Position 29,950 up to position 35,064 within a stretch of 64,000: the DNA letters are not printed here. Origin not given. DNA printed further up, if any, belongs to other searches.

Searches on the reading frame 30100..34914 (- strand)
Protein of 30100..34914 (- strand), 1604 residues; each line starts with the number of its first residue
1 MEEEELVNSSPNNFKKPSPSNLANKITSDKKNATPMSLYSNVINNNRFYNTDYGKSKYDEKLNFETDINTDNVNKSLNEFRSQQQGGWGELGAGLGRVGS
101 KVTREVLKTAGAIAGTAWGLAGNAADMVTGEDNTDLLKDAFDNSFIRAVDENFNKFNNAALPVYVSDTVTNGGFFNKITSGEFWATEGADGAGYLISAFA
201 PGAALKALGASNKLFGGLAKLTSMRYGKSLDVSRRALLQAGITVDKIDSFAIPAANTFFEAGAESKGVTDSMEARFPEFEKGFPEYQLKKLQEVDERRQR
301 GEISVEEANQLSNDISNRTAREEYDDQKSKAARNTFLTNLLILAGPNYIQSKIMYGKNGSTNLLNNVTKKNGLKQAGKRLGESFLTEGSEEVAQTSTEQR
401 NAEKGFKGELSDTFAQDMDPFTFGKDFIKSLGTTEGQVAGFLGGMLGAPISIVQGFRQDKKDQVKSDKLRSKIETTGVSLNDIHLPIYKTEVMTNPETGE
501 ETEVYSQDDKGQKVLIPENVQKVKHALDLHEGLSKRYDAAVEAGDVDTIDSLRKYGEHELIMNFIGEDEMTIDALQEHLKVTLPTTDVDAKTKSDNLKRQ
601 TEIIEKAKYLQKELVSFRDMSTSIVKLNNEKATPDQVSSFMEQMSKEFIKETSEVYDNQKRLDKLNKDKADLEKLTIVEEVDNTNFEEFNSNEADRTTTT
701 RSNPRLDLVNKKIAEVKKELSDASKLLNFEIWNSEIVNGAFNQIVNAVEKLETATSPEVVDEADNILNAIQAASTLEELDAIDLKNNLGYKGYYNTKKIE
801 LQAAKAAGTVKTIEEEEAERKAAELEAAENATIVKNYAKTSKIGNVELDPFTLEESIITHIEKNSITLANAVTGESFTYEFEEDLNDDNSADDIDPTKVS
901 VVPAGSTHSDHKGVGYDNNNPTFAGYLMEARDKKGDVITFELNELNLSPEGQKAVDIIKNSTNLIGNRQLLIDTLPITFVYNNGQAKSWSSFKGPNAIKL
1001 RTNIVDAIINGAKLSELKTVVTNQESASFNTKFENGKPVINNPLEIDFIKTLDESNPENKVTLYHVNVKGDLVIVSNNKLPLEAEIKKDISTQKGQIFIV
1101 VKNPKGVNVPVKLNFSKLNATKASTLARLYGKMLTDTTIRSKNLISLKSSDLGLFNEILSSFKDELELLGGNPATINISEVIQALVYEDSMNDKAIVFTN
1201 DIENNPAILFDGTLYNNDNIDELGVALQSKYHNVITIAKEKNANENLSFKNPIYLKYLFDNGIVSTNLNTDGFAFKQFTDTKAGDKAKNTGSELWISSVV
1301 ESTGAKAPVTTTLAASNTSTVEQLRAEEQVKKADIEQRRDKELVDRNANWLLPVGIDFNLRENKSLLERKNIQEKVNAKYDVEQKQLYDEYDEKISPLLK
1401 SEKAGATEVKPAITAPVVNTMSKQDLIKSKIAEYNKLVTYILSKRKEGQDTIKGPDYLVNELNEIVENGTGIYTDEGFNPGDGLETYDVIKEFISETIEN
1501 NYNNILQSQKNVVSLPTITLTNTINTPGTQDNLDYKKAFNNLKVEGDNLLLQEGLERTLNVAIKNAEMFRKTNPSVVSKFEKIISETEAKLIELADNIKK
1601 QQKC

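Call 35: search_protein_families(library=phrogs, proteins=[window:30100-34914:-], max_evalue=0.00001)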
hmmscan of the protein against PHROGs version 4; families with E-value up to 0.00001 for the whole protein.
window:30100-34914:- (1604 aa): 0 families

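Call 36: search_protein_families(library=pfam, proteins=[window:30100-34914:-], max_evalue=0.001)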
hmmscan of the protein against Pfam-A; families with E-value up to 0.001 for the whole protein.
window:30100-34914:- (1604 aa): 0 families

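Call 50: find_homologous_proteins(query=window:30100-34914:-, region=1-1604)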
Query window:30100-34914:-, residues 1-1604 (1604 aa): 38 proteins with E <= 0.001 among 8000 candidates.
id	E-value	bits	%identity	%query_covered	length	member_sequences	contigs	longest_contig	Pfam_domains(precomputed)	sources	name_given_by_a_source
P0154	0.0e+0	3492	100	100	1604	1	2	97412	-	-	-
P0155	0.0e+0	2486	74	86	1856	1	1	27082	-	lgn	-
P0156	0.0e+0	2373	74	80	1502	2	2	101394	-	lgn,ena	-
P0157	0.0e+0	1670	56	82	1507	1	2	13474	-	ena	-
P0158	0.0e+0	1103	41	95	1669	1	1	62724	-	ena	-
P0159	7.9e-286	970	39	97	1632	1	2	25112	-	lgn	-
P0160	1.2e-282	959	41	81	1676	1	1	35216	-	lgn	-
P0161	3.1e-273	928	39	80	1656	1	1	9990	-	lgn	-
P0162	9.8e-270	916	43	78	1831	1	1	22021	-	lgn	-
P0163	6.3e-266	904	47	64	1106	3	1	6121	-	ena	-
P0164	9.5e-253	860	41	76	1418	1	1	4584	-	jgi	-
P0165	1.6e-245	836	37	92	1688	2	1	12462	-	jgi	-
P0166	1.9e-245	836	41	80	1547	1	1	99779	-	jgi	-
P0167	3.0e-244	832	40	75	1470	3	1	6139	-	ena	-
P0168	5.2e-237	808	39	85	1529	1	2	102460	-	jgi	jgi:hypothetical protein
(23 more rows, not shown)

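Call 74: find_encoding_contigs(protein=P0154, max_places=3, flank=1000)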
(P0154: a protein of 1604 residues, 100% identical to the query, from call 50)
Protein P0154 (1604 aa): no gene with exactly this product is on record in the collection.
